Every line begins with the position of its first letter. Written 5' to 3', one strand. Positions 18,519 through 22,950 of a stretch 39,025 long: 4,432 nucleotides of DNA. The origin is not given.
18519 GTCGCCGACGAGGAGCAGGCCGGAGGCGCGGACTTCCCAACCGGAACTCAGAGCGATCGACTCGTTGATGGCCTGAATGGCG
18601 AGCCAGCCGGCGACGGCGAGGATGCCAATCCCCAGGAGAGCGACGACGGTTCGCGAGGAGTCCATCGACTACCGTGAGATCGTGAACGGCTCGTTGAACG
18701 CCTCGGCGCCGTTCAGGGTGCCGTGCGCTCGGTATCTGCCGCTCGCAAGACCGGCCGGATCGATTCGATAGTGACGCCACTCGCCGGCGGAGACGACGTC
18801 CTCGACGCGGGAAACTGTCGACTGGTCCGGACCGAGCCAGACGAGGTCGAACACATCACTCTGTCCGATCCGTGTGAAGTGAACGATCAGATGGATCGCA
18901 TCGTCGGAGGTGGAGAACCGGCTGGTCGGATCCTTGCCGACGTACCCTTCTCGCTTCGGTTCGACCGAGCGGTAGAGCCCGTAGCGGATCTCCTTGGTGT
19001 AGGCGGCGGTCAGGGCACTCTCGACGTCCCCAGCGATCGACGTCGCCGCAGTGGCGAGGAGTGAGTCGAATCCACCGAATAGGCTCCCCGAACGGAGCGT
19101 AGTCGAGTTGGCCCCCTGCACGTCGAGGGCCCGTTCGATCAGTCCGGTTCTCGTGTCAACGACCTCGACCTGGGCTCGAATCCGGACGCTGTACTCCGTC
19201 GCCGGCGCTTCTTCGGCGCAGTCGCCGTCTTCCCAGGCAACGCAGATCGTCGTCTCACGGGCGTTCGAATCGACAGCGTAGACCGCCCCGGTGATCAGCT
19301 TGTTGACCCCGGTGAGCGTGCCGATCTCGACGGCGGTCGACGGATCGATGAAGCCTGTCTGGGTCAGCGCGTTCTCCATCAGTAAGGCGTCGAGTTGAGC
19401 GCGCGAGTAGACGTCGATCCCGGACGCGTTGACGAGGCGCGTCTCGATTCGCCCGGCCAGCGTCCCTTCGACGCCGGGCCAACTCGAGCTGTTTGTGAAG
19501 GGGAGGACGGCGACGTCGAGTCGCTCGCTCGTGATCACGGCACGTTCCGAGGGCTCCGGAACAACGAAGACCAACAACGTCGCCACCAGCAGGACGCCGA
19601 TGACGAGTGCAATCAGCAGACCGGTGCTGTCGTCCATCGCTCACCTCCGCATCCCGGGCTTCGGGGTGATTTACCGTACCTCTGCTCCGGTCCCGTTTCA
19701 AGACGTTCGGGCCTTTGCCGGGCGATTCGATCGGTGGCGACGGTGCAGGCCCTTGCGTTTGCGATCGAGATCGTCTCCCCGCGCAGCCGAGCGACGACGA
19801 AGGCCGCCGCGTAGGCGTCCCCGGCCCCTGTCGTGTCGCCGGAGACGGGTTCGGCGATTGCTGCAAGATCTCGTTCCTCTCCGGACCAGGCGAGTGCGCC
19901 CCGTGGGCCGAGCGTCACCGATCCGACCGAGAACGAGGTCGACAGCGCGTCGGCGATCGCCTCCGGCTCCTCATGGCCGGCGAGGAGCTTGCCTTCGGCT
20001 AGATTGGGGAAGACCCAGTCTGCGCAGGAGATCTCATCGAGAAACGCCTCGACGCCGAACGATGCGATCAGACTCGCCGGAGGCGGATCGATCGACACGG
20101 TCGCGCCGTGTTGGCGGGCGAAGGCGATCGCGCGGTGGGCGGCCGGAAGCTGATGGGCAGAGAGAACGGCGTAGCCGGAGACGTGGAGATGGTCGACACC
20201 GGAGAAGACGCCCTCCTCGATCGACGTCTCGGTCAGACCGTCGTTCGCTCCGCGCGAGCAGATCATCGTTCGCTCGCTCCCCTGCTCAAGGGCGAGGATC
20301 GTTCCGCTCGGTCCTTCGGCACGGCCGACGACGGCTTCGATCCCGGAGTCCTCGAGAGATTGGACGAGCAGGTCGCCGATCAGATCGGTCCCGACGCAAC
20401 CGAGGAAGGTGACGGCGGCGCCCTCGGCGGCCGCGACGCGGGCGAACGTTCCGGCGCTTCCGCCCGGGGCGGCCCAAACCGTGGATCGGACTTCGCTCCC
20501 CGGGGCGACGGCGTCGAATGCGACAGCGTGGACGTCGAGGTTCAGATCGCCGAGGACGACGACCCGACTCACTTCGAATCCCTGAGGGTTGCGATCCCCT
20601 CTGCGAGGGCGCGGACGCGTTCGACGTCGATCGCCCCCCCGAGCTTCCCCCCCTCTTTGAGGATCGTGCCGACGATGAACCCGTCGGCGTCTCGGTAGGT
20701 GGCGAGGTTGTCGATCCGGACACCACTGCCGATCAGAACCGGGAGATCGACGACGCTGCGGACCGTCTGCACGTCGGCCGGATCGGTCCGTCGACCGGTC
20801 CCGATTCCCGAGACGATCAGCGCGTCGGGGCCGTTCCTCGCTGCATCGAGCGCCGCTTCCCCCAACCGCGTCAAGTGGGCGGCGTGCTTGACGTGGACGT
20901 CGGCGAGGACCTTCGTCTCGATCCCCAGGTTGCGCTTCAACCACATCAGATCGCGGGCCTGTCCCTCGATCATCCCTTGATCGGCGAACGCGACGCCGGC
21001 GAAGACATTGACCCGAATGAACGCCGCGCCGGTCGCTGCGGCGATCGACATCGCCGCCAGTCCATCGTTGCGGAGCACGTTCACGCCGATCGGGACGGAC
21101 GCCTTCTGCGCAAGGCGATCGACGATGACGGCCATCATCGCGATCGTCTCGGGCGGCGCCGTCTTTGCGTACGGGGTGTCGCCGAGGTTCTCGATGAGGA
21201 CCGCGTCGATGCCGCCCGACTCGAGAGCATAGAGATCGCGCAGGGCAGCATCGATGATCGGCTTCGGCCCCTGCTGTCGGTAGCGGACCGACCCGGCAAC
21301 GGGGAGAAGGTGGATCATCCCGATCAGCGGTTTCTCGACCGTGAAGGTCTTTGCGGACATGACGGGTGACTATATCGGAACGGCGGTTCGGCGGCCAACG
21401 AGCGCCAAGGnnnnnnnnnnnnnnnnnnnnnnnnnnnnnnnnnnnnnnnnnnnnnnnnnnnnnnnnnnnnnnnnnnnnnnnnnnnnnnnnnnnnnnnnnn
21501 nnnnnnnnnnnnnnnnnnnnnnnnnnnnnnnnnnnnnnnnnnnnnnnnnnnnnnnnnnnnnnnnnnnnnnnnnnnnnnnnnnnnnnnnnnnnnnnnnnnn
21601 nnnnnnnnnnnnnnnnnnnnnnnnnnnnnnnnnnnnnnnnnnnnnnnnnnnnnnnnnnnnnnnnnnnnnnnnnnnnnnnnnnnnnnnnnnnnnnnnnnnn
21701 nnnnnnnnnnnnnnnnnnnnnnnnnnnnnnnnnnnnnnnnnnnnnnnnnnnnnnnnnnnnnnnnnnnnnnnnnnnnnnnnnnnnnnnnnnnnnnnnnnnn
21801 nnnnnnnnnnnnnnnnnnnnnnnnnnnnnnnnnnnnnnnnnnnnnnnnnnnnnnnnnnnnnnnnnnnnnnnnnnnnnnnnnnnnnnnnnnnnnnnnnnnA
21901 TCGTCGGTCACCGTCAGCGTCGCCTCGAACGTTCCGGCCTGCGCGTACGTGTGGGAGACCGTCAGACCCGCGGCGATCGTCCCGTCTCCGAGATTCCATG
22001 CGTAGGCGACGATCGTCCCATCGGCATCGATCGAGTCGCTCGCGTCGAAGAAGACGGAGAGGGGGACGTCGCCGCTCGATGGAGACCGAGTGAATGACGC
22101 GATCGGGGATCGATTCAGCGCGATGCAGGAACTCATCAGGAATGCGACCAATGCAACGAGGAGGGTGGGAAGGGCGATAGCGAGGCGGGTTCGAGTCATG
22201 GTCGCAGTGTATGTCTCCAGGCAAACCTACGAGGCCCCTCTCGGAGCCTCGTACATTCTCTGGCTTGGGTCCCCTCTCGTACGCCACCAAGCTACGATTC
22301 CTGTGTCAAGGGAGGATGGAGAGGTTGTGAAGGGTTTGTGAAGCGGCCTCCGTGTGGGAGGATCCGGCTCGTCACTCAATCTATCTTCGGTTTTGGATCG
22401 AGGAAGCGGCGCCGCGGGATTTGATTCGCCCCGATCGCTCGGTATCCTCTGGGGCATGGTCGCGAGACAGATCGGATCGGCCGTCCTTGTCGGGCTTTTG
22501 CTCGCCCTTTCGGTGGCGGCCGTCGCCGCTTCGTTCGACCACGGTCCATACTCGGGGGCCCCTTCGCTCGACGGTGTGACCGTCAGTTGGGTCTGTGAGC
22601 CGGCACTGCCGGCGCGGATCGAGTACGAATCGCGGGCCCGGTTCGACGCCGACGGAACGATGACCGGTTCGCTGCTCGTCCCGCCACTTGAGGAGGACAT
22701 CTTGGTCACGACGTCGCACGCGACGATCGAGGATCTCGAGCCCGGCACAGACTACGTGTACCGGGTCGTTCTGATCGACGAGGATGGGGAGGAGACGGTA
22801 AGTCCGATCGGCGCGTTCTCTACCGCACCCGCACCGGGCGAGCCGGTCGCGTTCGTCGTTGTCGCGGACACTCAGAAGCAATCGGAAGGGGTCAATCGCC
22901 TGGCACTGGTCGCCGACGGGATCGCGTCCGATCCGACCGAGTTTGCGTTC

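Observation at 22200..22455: Perfect PHO-box-like direct repeat (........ x2, 11-bp phase) upstream of a purple-acid-phosphatase-like gene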

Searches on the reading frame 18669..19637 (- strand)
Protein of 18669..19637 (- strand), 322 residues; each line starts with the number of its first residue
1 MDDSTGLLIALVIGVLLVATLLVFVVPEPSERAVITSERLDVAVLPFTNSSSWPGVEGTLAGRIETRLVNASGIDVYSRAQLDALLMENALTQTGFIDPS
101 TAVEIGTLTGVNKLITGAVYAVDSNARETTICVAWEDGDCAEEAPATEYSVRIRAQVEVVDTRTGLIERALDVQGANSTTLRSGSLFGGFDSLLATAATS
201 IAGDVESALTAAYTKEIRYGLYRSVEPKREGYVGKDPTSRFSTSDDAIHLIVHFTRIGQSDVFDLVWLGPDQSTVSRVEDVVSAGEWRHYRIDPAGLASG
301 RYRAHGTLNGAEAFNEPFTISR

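Call 6: search_protein_families(library=pfam, proteins=[window:18669-19637:-])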
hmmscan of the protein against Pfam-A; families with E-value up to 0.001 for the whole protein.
window:18669-19637:- (322 aa): 1 family
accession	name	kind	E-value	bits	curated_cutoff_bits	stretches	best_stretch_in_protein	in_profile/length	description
PF03783.19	CsgG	-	4e-10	39.8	20.8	1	42-211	12-188/210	Curli production assembly/transport component CsgG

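Call 55: search_protein_families(library=ncbifam, proteins=[window:18669-19637:-], max_evalue=0.00001)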
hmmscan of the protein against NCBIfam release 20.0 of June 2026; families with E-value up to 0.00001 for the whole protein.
window:18669-19637:- (322 aa): 0 families

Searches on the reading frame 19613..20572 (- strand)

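Call 55: search_protein_families(library=ncbifam, proteins=[window:19613-20572:-], max_evalue=0.00001)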
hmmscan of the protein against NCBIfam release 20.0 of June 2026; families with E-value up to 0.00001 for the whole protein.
window:19613-20572:- (319 aa): 15 families
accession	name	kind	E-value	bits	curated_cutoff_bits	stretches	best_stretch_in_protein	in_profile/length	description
TIGR02152.1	D_ribokin_bact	equivalog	8.9e-24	84.3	299.65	1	4-278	1-276/298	ribokinase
NF053626.1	RibKinHalex1628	equivalog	1e-19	71.2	330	1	1-287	1-281/293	ATP-dependent ribose-1-phosphate kinase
NF008353.0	PRK11142.1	equivalog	1.8e-19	70.4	341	1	1-277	2-278/307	ribokinase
NF049991.1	TagKinase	equivalog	6.5e-18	64.6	420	1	36-287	40-300/321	tagatose kinase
TIGR04382.1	myo_inos_iolC_N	equivalog_domain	2.3e-17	63.3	300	1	33-279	30-290/309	5-dehydro-2-deoxygluconokinase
NF006957.1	PRK09434.1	equivalog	2.7e-13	50.1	450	1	30-261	20-259/302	fructokinase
NF041134.1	R1P_kin_Thcocales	equivalog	2e-12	47.2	500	1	4-269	3-249/291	ADP-dependent ribose-1-phosphate kinase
NF007321.0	PRK09813.1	equivalog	3.7e-11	43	247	1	36-283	23-255/261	fructoselysine 6-kinase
TIGR03168.1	1-PFK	subfamily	1.2e-09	37.5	216.4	1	32-286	30-285/305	hexose kinase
TIGR02198.1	rfaE_dom_I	equivalog_domain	1.9e-09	37.1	345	1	2-276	8-294/315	D-glycero-beta-D-manno-heptose-7-phosphate kinase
NF040938.1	KDG_KDGal_kin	equivalog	1.6e-08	34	400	1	47-280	40-281/305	bifunctional 2-dehydro-3-deoxygluconokinase/2-dehydro-3-deoxygalactonokinase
NF041332.1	KDG_KDGal_kin_Halo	equivalog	2.5e-08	33.7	440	1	37-279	33-288/320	bifunctional 2-dehydro-3-deoxygluconokinase/2-dehydro-3-deoxygalactonokinase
TIGR03828.1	pfkB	equivalog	2.3e-07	30.1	292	1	36-286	34-285/305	1-phosphofructokinase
NF008454.0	PRK11316.1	equivalog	6.9e-07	28.2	521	1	2-278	11-294/475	bifunctional D-glycero-beta-D-manno-heptose-7-phosphate kinase/D-glycero-beta-D-manno-heptose 1-phosphate adenylyltransferase HldE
NF041164.1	NucKinThplmales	equivalog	3.2e-06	26.6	450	0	219-283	207-272/295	nucleoside kinase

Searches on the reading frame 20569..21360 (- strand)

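Call 55: search_protein_families(library=ncbifam, proteins=[window:20569-21360:-], max_evalue=0.00001)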
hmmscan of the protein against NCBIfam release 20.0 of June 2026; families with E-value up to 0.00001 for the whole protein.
window:20569-21360:- (263 aa): 2 families
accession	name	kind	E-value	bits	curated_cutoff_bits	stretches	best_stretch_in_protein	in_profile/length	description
TIGR00259.1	thylakoid_BtpA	subfamily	3e-82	276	153.4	1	9-258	1-254/257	BtpA/SgcQ family protein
NF045918.1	PhsystIBiosynBtpA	equivalog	2.2e-65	220.6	400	1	4-254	3-258/261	photosystem I biogenesis protein BtpA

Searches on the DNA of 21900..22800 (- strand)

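Call 23: search_rna_families(source=window, start=21900, end=22800, threshold=evalue, max_evalue=10, show_alignments=3)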
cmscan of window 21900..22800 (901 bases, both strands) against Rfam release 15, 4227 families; matches with E-value up to 10: 1.
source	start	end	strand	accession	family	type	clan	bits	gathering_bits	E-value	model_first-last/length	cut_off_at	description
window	22570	22670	-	RF01721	Pseudomon-groES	Cis-reg;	-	19.8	50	0.46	1-111/111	no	Pseudomon-groES RNA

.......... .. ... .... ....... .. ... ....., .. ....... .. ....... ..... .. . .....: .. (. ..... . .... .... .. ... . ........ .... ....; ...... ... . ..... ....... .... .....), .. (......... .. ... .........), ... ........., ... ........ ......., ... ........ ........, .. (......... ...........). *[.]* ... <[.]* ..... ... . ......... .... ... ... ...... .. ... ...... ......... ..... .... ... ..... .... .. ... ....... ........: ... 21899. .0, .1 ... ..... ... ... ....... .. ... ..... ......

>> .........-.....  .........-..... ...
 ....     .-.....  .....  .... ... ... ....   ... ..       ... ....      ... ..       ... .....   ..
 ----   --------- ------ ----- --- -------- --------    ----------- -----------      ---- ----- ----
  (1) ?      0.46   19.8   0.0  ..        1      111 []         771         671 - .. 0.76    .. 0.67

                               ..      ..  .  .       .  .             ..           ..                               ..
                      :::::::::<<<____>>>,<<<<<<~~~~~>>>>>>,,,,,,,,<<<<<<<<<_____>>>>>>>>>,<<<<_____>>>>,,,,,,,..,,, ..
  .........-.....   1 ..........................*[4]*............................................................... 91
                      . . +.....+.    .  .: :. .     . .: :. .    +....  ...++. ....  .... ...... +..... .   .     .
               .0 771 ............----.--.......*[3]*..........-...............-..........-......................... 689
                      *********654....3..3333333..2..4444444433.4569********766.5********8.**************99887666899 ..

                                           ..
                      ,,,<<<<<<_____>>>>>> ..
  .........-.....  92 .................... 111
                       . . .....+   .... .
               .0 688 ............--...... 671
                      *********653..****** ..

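Call 67: build_rna_model(alignment_id=A7, structure=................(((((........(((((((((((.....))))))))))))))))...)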
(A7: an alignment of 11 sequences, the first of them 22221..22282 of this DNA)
Model R1 built from alignment A7 (11 sequences, 64 columns); structure: as given.
model positions 62; base pairs 16; branch points 0; effective number of sequences 2.61; information 0.902 bits per position. Calibrated on 0.2 Mb of random sequence (short: E-values are rough).
structure used (alignment columns):
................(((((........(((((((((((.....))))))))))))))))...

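Call 68: search_with_rna_model(model_id=R1, sources=[window, L004, L005, L006, L007, L008, L009, L010, L011, L012, L013, L014, L015, L016, L017, L018, L019, L020, L021, L022, L023, L024, L025, L026, L027, L028, L029, L030, L031, L032, L033, L034, L035, L036, L037, L038, L040, L043, L047, L050, L055, L056, L057, L059, L060, L062, L064, L066, L067, L072, L074], max_evalue=10)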
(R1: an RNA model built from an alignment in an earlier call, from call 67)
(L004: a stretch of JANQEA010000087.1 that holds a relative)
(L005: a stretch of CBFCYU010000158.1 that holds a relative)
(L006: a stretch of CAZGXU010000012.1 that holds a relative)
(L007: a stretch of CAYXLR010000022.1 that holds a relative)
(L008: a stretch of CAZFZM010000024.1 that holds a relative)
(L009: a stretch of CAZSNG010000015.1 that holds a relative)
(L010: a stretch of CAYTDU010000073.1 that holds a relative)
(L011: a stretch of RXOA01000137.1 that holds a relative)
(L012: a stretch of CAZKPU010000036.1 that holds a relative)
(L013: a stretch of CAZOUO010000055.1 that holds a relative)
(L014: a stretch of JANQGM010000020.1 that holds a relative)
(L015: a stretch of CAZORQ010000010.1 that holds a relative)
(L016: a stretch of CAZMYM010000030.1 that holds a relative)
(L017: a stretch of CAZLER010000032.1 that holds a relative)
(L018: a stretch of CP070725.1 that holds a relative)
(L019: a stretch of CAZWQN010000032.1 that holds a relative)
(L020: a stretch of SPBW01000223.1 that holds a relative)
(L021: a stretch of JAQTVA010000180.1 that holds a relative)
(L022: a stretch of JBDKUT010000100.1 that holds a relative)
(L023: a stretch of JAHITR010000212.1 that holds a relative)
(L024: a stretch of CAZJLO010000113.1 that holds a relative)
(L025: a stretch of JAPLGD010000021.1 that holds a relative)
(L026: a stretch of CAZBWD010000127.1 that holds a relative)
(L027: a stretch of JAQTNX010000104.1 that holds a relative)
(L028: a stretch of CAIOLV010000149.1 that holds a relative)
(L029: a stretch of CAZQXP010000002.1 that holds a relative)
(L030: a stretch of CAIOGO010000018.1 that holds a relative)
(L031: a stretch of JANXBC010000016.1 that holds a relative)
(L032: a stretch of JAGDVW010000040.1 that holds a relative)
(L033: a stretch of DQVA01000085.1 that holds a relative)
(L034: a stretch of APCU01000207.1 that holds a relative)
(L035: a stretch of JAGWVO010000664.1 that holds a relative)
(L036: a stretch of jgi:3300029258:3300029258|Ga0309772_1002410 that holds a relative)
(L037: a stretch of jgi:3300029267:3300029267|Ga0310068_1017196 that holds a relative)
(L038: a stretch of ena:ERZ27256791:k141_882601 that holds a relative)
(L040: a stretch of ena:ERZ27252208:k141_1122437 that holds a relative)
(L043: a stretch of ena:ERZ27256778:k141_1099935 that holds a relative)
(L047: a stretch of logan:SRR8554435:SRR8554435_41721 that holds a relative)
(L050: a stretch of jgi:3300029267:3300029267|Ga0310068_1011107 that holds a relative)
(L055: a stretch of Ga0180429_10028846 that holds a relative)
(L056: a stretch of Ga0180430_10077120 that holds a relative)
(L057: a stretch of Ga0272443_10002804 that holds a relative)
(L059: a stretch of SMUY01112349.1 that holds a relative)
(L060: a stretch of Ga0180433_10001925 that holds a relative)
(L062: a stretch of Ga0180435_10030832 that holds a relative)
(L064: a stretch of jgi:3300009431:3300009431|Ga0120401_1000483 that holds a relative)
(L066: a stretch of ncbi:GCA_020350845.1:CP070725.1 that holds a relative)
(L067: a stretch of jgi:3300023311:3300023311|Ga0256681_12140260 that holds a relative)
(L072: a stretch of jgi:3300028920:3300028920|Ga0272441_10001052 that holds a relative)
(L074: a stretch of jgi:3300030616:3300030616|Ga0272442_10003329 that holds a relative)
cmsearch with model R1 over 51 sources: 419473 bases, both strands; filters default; matches with E-value up to 10: 45.
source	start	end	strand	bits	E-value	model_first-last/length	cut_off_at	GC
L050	3840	3901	+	90.7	3.1e-24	1-62/62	no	0.6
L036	4817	4878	-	89.1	8.9e-24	1-62/62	no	0.61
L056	1209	1271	+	88.1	1.8e-23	1-62/62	no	0.59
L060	2094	2156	+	88.1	1.8e-23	1-62/62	no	0.59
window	22221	22282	-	86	7.4e-23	1-62/62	no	0.61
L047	4914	4976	+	85.6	9.7e-23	1-62/62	no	0.59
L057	8909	8971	-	79.8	5.1e-21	1-62/62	no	0.59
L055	2775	2836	-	79.5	6.3e-21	1-62/62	no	0.56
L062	2153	2214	+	79.5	6.3e-21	1-62/62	no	0.56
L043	4918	4979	+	75.7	7.9e-20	1-62/62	no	0.61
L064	3927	3987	+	67.2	2.6e-17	1-62/62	no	0.56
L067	2934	2991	+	57.2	2.3e-14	1-62/62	no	0.59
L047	4936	4988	-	23.1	0.00025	1-62/62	no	0.53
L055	2782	2807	+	22.3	0.00045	30-55/62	no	0.58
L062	2182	2207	-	22.3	0.00045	30-55/62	no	0.58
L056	1238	1264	-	21.8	0.00064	30-55/62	no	0.59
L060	2123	2149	-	21.8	0.00064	30-55/62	no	0.59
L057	8917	8941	+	20.2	0.0018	31-54/62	no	0.64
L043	4947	4971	-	18.9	0.0045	31-54/62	no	0.68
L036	4824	4849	+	17.8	0.0092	30-55/62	no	0.65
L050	3869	3894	-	17.4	0.012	30-55/62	no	0.62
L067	2962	2981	-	14.8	0.071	33-52/62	no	0.65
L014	7697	7731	-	13.6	0.17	21-56/62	no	0.69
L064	3957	3978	-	12.8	0.28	32-53/62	no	0.73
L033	3694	3723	+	11.9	0.5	29-55/62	no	0.67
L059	3556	3612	-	10.8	1.1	1-62/62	no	0.65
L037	6356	6393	-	9.4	2.7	1-62/62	no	0.55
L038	5682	5719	-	9.4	2.7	1-62/62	no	0.55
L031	4089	4122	-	9.4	2.8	1-62/62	no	0.59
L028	8235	8269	-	9.2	3.1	1-62/62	no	0.57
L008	2338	2380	-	9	3.7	1-62/62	no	0.72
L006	3373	3386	+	8.7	4.4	36-49/62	no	0.79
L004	8082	8092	-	8.4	5.4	1-62/62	no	0.55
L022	2657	2674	-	8.4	5.5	34-51/62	no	0.72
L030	5823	5847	-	8.4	5.6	1-62/62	no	0.6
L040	3476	3514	+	8.4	5.6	1-62/62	no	0.62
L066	18361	18371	+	8.3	5.8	1-62/62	no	0.55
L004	209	246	-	8.2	6.4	25-55/62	no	0.71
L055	762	788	-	8.1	6.6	1-62/62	no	0.63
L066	11827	11879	+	7.9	7.9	18-59/62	no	0.68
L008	1493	1529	-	7.7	9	1-62/62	no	0.7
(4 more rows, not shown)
